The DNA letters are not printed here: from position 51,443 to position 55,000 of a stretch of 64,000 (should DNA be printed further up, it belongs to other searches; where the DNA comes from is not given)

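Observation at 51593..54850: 1085-aa secreted protein with duplicated beta-helix modules and a C-terminal lipase domain, embedded in the pilus operon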

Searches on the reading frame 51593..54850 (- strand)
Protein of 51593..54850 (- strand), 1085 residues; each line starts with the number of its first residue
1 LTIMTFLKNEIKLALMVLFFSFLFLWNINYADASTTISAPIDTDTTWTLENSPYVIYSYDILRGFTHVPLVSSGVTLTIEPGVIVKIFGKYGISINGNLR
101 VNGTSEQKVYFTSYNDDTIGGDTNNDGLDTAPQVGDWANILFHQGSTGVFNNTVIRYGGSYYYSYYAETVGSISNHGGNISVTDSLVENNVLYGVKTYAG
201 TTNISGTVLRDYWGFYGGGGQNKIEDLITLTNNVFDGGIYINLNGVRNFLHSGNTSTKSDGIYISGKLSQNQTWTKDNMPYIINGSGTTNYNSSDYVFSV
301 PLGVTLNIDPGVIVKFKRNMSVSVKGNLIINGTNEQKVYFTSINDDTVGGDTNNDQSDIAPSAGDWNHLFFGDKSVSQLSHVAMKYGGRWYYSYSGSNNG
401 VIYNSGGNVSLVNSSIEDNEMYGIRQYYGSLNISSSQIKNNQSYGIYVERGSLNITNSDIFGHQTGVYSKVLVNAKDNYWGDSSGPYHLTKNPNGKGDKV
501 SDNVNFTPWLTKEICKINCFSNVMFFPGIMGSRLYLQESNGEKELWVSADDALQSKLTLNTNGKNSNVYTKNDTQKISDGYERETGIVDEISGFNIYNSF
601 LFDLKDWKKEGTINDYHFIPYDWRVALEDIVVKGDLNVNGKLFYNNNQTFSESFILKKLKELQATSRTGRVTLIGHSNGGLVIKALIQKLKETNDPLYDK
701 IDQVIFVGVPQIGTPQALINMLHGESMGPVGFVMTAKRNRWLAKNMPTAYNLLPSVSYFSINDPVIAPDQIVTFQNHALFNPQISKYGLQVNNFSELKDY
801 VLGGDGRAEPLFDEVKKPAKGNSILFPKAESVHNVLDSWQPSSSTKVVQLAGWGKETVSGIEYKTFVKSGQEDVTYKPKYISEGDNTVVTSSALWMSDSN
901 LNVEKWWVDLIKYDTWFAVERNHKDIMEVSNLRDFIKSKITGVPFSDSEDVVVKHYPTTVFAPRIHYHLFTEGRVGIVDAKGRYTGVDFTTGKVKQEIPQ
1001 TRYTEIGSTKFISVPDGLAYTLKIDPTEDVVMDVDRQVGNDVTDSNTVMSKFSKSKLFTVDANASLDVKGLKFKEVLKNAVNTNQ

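Call 5: search_protein_families(library=pfam, proteins=[window:51593-54850:-], max_evalue=0.01)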
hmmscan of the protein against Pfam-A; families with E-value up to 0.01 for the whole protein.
window:51593-54850:- (1085 aa): 6 families
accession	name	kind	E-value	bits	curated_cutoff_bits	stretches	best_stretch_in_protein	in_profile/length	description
PF02450.21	LCAT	-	5.9e-11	42.6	21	1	618-787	89-237/392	Lecithin:cholesterol acyltransferase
PF13229.12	Beta_helix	-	3.8e-07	30.3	25.9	1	396-468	66-143/158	Right handed beta helix region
PF24096.1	DUF7379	-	5.7e-06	26.8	33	1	656-717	58-118/191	Domain of unknown function (DUF7379)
PF02089.21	Palm_thioest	-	0.00018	21.7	26.8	1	655-716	61-115/254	Palmitoyl protein thioesterase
PF05990.18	DUF900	-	0.001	19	20.5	1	646-707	71-133/232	Alpha/beta hydrolase of unknown function (DUF900)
PF05057.20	DUF676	-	0.0049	16.8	20.3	1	659-707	70-119/217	Putative serine esterase (DUF676)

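Call 6: search_protein_families(library=ncbifam, proteins=[window:51593-54850:-], max_evalue=0.1)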
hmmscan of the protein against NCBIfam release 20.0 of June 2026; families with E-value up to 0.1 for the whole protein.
window:51593-54850:- (1085 aa): 0 families
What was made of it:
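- Tried and rejected: NCBIfam has no model for the protein (call 6).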

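Call 8: find_homologous_proteins(query=window:51593-54850:-, max_evalue=0.001)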
Query window:51593-54850:- (1085 aa): 911 proteins with E <= 0.001 among 8000 candidates; the best 120 are listed.
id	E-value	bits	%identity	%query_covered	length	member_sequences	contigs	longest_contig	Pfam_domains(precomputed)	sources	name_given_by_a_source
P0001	0.0e+0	2153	100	87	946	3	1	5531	PF13229.13,PF02450.22,PF24096.3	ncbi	ncbi:MAG: right-handed parallel beta-helix repeat-containing protein, partial [Patescibacteria group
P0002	0.0e+0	1022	44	97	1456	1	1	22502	PF13229.13,PF02450.22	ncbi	-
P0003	1.1e-264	899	46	95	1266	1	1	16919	PF13229.13,PF02450.22,PF24096.3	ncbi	-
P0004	9.3e-258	876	44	99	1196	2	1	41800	PF13229.13,PF02450.22,PF24096.3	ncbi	ncbi:MAG TPA: right-handed parallel beta-helix repeat-containing protein, partial [Candidatus Paceib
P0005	1.6e-228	780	48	72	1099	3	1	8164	PF02450.22,PF07819.20,PF24096.3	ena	-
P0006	7.3e-211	721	40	96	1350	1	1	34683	PF13229.13,PF02450.22,PF24096.3,PF05048.20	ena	-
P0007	2.7e-202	693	31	41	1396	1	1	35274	PF13229.13,PF05048.20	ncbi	-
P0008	4.0e-195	669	33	95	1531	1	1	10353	PF02450.22,PF18676.7,PF24096.3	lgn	-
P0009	4.0e-190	653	49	57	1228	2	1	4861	PF02450.22,PF24096.3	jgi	-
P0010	2.0e-189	650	37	44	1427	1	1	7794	PF00413.31,PF13229.13,PF05048.20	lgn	-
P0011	1.1e-185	638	36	94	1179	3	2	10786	PF13229.13,PF02450.22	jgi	-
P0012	1.9e-185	637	38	93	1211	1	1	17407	PF02450.22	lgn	-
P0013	3.4e-182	626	36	90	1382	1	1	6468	PF13229.13,PF02450.22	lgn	-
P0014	1.1e-180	621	32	95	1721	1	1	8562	PF13229.13,PF02450.22,PF24096.3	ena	-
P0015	8.5e-180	618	47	57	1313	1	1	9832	PF13229.13,PF02450.22,PF24096.3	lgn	-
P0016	3.5e-179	616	38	49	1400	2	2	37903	PF13229.13,PF02450.22,PF05048.20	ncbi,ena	ncbi:MAG: right-handed parallel beta-helix repeat-containing protein [Candidatus Paceibacterota bact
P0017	1.1e-172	595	31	94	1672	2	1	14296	PF13229.13,PF02450.22,PF24096.3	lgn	-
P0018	4.3e-168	580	34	49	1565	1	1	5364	PF13229.13,PF02450.22,PF18676.7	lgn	-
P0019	4.6e-159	550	37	92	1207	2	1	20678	PF13229.13,PF02450.22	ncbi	-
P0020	5.1e-154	533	38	72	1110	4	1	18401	PF02450.22,PF24096.3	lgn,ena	-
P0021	5.5e-150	520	38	72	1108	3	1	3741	PF02450.22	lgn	-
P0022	1.0e-148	515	37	73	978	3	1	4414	PF13229.13,PF02450.22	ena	-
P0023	2.9e-147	511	36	75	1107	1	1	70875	PF02450.22,PF24096.3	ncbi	-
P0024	2.4e-146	508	37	72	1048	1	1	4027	PF02450.22,PF24096.3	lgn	-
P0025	4.0e-144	500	38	72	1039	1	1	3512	PF02450.22,PF24096.3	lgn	-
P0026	3.9e-143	497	29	92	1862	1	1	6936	PF13229.13,PF02450.22,PF00561.27,PF05048.20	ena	-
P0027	1.2e-141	492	34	92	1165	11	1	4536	PF02450.22,PF28492.1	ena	-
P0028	1.6e-141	492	39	50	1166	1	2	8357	PF02450.22,PF24096.3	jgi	jgi:pimeloyl-ACP methyl ester carboxylesterase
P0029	2.9e-141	491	34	95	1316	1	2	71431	PF02450.22,PF24096.3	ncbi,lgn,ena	ncbi:MAG: hypothetical protein AAB547_00640 [Patescibacteria group bacterium]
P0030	2.1e-139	485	36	74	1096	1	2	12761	PF13229.13,PF02450.22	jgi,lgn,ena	jgi:pimeloyl-ACP methyl ester carboxylesterase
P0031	2.6e-139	484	33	95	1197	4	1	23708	PF02450.22,PF28492.1,PF24096.3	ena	-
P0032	9.2e-139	482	31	94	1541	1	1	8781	PF02450.22,PF18676.7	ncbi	-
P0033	1.7e-137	478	33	92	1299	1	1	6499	PF13229.13,PF02450.22,PF05048.20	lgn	-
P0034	1.4e-134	469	36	44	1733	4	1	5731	PF13229.13,PF28492.1,PF05048.20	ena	-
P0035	1.6e-134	468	33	94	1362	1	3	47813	PF02450.22,PF24096.3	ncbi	-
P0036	2.4e-134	468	35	48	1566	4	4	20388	PF13229.13,PF02450.22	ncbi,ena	-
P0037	3.7e-134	467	33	96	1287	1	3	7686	PF02450.22,PF18676.7,PF24096.3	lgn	-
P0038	4.6e-132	460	33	93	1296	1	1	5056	PF02450.22,PF24096.3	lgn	-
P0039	5.0e-132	460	29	42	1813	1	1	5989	PF13229.13,PF28492.1,PF05048.20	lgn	-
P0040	1.0e-131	459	33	92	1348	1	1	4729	PF02450.22,PF24096.3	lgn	-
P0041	1.5e-126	442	33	91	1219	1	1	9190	PF13229.13,PF02450.22,PF24096.3,PF22888.2,PF05048.20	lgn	-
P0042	9.4e-126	439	33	93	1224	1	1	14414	PF13229.13,PF02450.22,PF24096.3,PF22888.2,PF05048.20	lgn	-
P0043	1.1e-125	439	34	83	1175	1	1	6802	PF13229.13,PF02450.22,PF28492.1,PF05048.20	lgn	-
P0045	2.8e-121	425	32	95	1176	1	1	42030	PF13229.13,PF02450.22,PF24096.3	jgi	jgi:hypothetical protein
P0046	2.8e-119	418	32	99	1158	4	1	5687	PF13229.13,PF02450.22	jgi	-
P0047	1.6e-117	412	32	97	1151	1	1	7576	PF02450.22,PF28492.1,PF24096.3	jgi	jgi:pimeloyl-ACP methyl ester carboxylesterase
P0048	4.4e-116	407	32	92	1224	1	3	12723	PF02450.22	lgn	-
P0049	1.4e-113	399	35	70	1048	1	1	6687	PF02450.22,PF24096.3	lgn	-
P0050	1.5e-113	399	32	97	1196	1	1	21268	PF13229.13,PF02450.22,PF28492.1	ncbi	-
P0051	2.6e-113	398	32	93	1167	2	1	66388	PF13229.13,PF02450.22,PF28492.1,PF24096.3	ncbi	-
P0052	3.9e-112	394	33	93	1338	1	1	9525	PF13229.13,PF02450.22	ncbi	ncbi:MAG: right-handed parallel beta-helix repeat-containing protein [Candidatus Moraniibacteriota b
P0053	4.8e-112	394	30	40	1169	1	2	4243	PF13229.13,PF28492.1,PF05048.20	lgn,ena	-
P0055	2.2e-111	392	32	71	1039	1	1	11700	PF13229.13,PF02450.22,PF24096.3,PF05048.20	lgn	-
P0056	4.3e-110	388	32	87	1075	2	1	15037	PF13229.13,PF02450.22,PF07819.20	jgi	-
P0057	2.0e-108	382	36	44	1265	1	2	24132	PF13229.13,PF28492.1,PF00041.28,PF16656.12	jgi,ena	jgi:hypothetical protein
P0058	9.7e-108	380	35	70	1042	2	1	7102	PF02450.22,PF24096.3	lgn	-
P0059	4.2e-107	378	32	43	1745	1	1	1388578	PF13229.13,PF28492.1,PF05048.20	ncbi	ncbi:MAG: right-handed parallel beta-helix repeat-containing protein [Caldilineaceae bacterium]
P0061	3.7e-105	371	34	70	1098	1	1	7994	PF02450.22,PF24096.3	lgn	-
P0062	4.0e-105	371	32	41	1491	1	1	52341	PF13229.13,PF01696.24,PF07705.18,PF28492.1,PF05048.20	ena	-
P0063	2.8e-103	365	34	60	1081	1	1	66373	PF13229.13,PF02450.22,PF24096.3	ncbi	-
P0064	3.5e-103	365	33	55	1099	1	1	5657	PF13229.13,PF02450.22,PF05048.20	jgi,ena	-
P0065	1.3e-102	363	31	72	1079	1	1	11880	PF02450.22,PF05990.19,PF24096.3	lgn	-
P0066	3.7e-102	361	33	69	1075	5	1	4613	PF13229.13,PF02450.22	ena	-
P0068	8.1e-102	360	32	94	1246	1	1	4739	PF13229.13,PF02450.22,PF24096.3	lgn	-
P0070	3.2e-101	358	29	36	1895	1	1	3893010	PF13229.13,PF05899.19,PF28492.1,PF05048.20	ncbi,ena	-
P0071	1.3e-100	356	31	72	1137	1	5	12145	PF13229.13,PF02450.22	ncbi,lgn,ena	-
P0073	4.7e-100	354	32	70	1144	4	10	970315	PF13229.13,PF02450.22,PF05048.20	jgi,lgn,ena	-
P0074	7.7e-100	354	33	58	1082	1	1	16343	PF02450.22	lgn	-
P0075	3.6e-97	345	35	69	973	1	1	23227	PF02450.22,PF24096.3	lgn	-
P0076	5.5e-97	344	32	67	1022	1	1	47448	PF13229.13,PF02450.22,PF24096.3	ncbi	-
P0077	7.9e-97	344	35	46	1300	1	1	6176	PF13229.13,PF28492.1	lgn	-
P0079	1.2e-96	343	33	41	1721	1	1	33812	PF02868.22,PF13229.13,PF22352.3,PF00801.27,PF01447.25,PF28492.1,PF07504.20,PF05048.20,PF18911.7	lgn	-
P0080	1.4e-96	343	30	39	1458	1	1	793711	PF13229.13,PF28492.1,PF05048.20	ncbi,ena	-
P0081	4.1e-96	341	35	43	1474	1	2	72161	PF13229.13,PF28492.1,PF05048.20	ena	-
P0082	2.6e-95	339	33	41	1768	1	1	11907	PF13229.13,PF25788.3,PF28492.1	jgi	jgi:hypothetical protein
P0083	2.7e-95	339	33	58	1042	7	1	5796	PF02450.22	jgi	-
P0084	6.1e-95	337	32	43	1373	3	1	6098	PF13229.13,PF28492.1,PF05048.20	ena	-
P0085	7.4e-94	334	33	70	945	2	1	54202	PF13229.13,PF02450.22,PF24096.3,PF05048.20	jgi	jgi:hypothetical protein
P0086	8.4e-94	334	30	93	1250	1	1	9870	PF02450.22,PF28492.1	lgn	-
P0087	3.6e-93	332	34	52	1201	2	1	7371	PF02450.22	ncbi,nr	ncbi:MAG TPA: hypothetical protein VMD74_00155 [Candidatus Methylomirabilis sp.]|nr:hypothetical pro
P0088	4.1e-93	331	34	78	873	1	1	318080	PF13229.13,PF02450.22,PF28492.1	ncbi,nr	ncbi:MAG: hypothetical protein HYV45_01720 [Candidatus Moranbacteria bacterium]|nr:hypothetical prot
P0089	7.6e-93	330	32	69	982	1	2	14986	PF02450.22,PF07819.20,PF24096.3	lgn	-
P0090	8.6e-93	330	30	43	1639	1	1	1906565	PF19190.7,PF13229.13,PF28492.1,PF00041.28,PF00082.28,PF05048.20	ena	-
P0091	9.4e-93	330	30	40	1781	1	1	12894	PF13229.13,PF00963.25,PF18962.8,PF13860.13,PF28492.1,PF05048.20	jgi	jgi:parallel beta-helix repeat protein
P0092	2.5e-92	329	32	57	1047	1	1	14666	PF02450.22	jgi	jgi:pimeloyl-ACP methyl ester carboxylesterase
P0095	8.2e-91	324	32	37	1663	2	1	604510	PF13229.13,PF28492.1,PF22544.3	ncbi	-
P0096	8.5e-91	324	31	41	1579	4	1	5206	PF13229.13,PF00404.25,PF00963.25,PF13860.13,PF28492.1,PF05048.20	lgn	-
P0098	1.6e-90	323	31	35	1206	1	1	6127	PF13229.13,PF28492.1,PF05726.20,PF05048.20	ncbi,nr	ncbi:MAG: right-handed parallel beta-helix repeat-containing protein, partial [Bacteroidota bacteriu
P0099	1.7e-90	323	35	42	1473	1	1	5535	PF13229.13,PF28492.1,PF05048.20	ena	-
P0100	2.1e-89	319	33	56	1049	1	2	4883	PF13229.13,PF02450.22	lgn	-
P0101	7.6e-89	317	29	72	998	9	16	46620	PF02450.22,PF24096.3,PF05048.20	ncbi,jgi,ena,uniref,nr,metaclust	ncbi:MAG: hypothetical protein A3D52_01245 [Candidatus Taylorbacteria bacterium RIFCSPHIGHO2_02_FULL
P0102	2.1e-88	316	29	99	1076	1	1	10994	PF13229.13,PF02450.22,PF05048.20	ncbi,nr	ncbi:MAG: right-handed parallel beta-helix repeat-containing protein [Candidatus Pacebacteria bacter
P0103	2.5e-88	316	31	94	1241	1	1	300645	PF13229.13,PF02450.22,PF00561.27,PF24096.3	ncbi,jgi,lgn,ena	ncbi:MAG: hypothetical protein WCW87_00825 [Candidatus Paceibacterota bacterium]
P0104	6.6e-88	314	31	71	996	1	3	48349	PF02450.22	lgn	-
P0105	7.4e-88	314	33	45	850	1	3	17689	PF13229.13,PF28492.1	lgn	-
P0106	1.5e-87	313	32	36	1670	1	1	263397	PF13229.13,PF28492.1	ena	-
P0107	2.4e-87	312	32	47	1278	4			PF13229.13,PF28492.1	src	-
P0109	5.8e-86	308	31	34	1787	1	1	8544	PF13229.13,PF00963.25,PF18962.8,PF13860.13,PF28492.1,PF05048.20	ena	-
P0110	7.3e-85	304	29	71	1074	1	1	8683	PF13229.13,PF02450.22,PF07819.20,PF05048.20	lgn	-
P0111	9.6e-85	304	34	41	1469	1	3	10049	PF02450.22,PF28492.1,PF09136.17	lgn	-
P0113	4.3e-83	298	32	34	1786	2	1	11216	PF13229.13,PF00963.25,PF18962.8,PF13860.13,PF28492.1,PF05048.20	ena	-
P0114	7.1e-83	297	32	57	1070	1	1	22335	PF13229.13,PF02450.22,PF05990.19,PF07819.20,PF24096.3,PF05048.20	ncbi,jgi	ncbi:MAG: right-handed parallel beta-helix repeat-containing protein [Candidatus Paceibacterota bact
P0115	8.8e-83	297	33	54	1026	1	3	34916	PF13229.13,PF02450.22,PF05990.19,PF28492.1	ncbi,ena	-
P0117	3.3e-82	295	30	39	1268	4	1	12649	PF13229.13,PF28492.1,PF08239.18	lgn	-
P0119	3.9e-81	292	31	55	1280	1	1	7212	PF02450.22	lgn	-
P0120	5.0e-81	291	30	44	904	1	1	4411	PF13229.13,PF23319.2,PF28492.1,PF05048.20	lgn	-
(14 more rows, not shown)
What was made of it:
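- On LCAT/LPLA2 family (Pfam PF02450): Nearly all full-length homologs carry PF02450 (call 8).
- In other proteins the same N-terminal module is fused to the peptidoglycan peptidase M23 and to metalloproteases (call 8).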
